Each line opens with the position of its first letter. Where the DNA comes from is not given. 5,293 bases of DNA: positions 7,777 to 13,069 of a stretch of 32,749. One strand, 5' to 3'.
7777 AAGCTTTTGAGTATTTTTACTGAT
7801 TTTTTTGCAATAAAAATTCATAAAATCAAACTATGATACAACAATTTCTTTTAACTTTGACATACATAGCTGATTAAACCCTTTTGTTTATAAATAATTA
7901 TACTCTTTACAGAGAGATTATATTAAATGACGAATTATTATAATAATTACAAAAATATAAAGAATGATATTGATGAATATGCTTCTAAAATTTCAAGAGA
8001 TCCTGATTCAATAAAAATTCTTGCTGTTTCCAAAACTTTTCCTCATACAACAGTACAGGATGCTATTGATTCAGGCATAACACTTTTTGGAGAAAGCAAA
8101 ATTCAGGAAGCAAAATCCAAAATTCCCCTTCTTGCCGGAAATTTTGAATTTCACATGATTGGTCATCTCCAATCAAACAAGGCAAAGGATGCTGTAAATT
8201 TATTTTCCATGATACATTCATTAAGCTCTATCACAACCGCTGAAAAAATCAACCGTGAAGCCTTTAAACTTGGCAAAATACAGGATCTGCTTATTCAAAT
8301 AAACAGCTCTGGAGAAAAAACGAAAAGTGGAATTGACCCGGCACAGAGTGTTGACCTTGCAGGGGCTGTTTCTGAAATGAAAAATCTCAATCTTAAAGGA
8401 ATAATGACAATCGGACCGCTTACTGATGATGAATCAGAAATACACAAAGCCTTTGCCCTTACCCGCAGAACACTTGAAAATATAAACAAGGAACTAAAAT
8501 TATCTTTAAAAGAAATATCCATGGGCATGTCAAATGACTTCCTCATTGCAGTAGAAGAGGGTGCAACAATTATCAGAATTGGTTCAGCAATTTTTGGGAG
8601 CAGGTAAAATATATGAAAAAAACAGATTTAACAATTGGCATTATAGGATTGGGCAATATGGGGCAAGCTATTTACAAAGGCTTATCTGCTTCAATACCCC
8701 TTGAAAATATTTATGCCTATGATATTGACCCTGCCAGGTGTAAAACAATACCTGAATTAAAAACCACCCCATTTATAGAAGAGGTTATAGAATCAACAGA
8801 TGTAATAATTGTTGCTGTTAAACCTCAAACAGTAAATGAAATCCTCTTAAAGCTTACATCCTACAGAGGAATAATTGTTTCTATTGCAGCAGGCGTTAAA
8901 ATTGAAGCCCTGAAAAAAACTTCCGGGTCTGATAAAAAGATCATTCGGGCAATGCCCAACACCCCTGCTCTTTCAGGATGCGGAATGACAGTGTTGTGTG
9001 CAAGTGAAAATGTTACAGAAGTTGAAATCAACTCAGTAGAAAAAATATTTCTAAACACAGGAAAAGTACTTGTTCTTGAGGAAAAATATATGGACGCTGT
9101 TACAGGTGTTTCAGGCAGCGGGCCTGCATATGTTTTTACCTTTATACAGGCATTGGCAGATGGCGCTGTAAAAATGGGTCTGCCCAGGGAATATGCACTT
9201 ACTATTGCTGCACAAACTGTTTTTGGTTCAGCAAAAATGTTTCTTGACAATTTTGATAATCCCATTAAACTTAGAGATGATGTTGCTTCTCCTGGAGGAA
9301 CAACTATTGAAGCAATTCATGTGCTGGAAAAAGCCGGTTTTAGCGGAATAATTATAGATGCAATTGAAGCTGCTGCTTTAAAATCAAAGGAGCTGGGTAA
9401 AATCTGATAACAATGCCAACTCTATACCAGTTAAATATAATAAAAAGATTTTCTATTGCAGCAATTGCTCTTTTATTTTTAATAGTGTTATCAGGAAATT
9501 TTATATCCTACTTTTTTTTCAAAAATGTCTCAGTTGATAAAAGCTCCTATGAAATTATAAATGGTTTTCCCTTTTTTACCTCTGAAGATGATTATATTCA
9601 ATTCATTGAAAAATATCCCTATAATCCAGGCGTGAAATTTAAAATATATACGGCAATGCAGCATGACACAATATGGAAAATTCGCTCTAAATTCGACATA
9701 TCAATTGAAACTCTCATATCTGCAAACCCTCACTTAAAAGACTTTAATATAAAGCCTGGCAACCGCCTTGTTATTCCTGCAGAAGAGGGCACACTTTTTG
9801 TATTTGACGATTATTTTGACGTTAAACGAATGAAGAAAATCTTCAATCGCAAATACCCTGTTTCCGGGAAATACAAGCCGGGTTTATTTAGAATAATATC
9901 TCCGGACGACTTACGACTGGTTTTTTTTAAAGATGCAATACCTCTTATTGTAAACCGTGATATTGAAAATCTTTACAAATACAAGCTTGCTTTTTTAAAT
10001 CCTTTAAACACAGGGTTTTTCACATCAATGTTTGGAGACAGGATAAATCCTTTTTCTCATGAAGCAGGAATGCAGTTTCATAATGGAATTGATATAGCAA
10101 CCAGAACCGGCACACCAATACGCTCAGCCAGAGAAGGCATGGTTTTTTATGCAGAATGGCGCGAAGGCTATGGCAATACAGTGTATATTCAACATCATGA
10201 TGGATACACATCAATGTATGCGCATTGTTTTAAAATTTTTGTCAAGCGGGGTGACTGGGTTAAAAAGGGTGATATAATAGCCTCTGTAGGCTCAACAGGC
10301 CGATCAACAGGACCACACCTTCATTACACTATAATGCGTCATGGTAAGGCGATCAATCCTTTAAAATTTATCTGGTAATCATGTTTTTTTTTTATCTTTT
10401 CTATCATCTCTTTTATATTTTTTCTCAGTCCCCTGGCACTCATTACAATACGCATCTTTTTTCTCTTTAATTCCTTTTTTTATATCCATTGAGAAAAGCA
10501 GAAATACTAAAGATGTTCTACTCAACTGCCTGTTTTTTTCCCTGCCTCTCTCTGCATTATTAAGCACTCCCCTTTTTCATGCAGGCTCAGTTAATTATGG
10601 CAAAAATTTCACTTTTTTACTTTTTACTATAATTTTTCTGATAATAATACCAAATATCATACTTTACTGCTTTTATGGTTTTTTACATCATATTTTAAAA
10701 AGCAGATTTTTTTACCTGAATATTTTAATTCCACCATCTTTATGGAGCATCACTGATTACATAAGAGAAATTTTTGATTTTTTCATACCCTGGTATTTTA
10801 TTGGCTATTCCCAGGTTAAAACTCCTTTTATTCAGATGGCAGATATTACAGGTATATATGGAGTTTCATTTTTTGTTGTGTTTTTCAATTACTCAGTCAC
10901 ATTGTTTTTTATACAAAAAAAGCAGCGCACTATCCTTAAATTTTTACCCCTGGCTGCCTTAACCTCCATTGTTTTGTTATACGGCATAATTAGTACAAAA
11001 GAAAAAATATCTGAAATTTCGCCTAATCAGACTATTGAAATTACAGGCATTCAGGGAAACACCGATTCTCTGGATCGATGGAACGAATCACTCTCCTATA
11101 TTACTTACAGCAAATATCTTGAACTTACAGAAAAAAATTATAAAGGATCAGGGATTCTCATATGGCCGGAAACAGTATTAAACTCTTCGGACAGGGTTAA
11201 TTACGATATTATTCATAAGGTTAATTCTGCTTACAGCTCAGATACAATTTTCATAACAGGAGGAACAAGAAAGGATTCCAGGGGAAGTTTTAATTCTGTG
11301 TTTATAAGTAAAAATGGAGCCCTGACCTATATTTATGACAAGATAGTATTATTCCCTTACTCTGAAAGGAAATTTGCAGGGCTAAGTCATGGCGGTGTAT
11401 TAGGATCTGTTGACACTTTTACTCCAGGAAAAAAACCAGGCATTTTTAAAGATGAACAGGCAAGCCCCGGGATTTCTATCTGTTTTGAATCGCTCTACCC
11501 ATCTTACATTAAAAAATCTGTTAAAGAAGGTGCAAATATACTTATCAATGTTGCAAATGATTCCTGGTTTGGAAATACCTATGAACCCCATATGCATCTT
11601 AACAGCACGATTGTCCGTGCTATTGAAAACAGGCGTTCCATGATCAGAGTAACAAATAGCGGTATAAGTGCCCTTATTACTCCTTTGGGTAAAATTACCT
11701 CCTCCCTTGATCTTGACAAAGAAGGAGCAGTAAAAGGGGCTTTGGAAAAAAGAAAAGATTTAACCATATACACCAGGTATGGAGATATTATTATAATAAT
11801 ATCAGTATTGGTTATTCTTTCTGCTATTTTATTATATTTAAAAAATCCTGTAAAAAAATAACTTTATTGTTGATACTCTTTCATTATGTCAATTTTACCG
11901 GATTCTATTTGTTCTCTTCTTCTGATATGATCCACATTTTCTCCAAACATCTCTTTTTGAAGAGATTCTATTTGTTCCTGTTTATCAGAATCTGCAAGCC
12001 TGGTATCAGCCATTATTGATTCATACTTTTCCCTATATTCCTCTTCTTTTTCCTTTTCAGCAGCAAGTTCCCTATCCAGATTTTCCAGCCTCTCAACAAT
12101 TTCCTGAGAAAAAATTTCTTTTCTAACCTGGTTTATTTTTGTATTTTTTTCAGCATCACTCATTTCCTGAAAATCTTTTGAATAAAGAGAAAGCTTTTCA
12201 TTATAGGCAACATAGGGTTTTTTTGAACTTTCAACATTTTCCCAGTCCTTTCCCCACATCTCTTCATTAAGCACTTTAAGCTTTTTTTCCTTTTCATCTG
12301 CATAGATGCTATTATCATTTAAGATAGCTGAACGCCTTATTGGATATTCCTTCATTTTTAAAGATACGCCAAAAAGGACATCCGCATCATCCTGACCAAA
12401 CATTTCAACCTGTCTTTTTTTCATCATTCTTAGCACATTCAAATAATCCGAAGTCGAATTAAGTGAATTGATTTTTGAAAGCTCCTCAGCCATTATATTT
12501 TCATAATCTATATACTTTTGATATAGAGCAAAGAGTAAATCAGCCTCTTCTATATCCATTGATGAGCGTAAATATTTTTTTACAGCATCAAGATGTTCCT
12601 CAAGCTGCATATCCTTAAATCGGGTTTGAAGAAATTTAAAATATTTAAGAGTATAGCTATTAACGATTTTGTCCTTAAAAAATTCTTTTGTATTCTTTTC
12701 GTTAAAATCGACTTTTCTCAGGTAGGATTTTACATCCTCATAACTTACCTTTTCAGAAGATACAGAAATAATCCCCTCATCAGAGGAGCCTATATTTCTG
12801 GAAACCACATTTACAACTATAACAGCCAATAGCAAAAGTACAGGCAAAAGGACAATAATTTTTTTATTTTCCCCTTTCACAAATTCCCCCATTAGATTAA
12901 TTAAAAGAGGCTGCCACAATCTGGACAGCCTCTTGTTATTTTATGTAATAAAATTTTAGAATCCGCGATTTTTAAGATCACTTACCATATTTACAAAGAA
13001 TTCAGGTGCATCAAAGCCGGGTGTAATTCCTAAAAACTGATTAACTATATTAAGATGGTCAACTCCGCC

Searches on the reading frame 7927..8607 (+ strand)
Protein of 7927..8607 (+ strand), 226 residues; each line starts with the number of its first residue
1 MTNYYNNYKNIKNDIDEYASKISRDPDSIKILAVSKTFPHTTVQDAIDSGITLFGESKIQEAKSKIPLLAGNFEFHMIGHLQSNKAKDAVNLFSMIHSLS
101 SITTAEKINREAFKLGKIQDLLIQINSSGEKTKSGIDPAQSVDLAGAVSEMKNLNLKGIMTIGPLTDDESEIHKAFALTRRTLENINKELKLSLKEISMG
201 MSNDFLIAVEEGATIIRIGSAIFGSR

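Call 12: search_protein_families(library=pfam, proteins=[window:7927-8607:+])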
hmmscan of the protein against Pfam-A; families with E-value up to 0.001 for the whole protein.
window:7927-8607:+ (226 aa): 1 family
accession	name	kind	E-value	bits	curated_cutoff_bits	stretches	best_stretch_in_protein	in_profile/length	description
PF01168.26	Ala_racemase_N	-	4.3e-21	76.1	24.1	1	9-225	4-218/220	Alanine racemase, N-terminal domain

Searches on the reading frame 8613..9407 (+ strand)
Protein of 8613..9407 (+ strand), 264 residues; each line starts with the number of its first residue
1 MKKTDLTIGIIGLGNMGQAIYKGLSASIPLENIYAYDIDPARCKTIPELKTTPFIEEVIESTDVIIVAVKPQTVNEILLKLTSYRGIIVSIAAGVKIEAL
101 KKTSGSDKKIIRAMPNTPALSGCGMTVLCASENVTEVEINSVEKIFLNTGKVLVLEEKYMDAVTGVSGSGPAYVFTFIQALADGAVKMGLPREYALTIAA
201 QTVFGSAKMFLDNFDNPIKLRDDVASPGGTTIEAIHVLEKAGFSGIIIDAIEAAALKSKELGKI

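Call 12: search_protein_families(library=pfam, proteins=[window:8613-9407:+])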
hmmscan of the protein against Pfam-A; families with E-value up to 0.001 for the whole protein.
window:8613-9407:+ (264 aa): 6 families
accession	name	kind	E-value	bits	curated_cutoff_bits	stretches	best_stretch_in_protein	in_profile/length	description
PF14748.11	P5CR_dimer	-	2.3e-40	137.6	25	1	157-261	1-105/105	Pyrroline-5-carboxylate reductase dimerisation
PF03807.23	F420_oxidored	-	3.2e-13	50.5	21.6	1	7-94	1-94/94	NADP oxidoreductase coenzyme F420-dependent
PF03446.21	NAD_binding_2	-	6.8e-06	26.6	21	1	7-80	1-75/161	NAD binding domain of 6-phosphogluconate dehydrogenase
PF02826.25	2-Hacid_dh_C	-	0.00014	21.8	25.1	1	5-72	36-102/178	D-isomer specific 2-hydroxyacid dehydrogenase, NAD binding domain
PF02254.24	TrkA_N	-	0.00035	21.3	23.8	0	9-56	2-46/116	TrkA-N domain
PF03435.24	Sacchrp_dh_NADP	-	0.00086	20.1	25.1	0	8-94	1-78/129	Saccharopine dehydrogenase NADP binding domain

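Call 14: find_encoding_contigs(protein=window:8613-9407:+, flank=10000, max_places=4)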
Protein window:8613-9407:+ (264 aa): no gene with exactly this product is on record in the collection.

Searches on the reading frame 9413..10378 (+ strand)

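Call 12: search_protein_families(library=pfam, proteins=[window:9413-10378:+])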
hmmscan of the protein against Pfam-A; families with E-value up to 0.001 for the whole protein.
window:9413-10378:+ (321 aa): 2 families
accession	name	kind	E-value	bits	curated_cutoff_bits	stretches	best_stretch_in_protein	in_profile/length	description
PF01551.29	Peptidase_M23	-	1.5e-36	124.9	28.7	1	221-316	1-96/96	Peptidase family M23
PF01476.26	LysM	-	6.3e-09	36.1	20.9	1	85-122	7-43/43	LysM domain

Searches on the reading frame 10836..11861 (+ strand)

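Call 39: search_protein_families(library=pfam, proteins=[window:10836-11861:+], max_evalue=0.00001)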
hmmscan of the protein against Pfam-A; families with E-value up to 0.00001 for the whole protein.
window:10836-11861:+ (341 aa): 1 family
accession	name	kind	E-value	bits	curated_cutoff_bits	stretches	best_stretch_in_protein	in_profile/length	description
PF00795.27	CN_hydrolase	-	7.7e-16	58.6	23.2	1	152-301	92-244/256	Carbon-nitrogen hydrolase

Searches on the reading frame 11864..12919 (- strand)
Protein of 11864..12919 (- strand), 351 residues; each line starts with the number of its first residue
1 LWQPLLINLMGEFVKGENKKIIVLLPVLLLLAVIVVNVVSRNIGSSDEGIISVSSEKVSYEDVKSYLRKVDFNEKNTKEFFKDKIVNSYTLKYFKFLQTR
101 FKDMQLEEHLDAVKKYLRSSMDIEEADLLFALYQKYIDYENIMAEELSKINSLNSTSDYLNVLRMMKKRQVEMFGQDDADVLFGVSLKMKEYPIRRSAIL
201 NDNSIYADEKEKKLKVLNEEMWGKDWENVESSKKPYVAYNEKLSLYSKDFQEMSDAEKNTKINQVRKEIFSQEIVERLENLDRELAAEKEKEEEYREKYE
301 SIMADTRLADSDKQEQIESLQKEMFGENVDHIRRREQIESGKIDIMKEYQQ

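Call 39: search_protein_families(library=pfam, proteins=[window:11864-12919:-], max_evalue=0.00001)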
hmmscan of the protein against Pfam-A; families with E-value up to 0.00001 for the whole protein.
window:11864-12919:- (351 aa): 1 family
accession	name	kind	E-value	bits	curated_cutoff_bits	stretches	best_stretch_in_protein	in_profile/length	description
PF03280.19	Lipase_chap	-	1.4e-27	97.4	25.7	1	132-327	1-189/192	Proteobacterial lipase chaperone protein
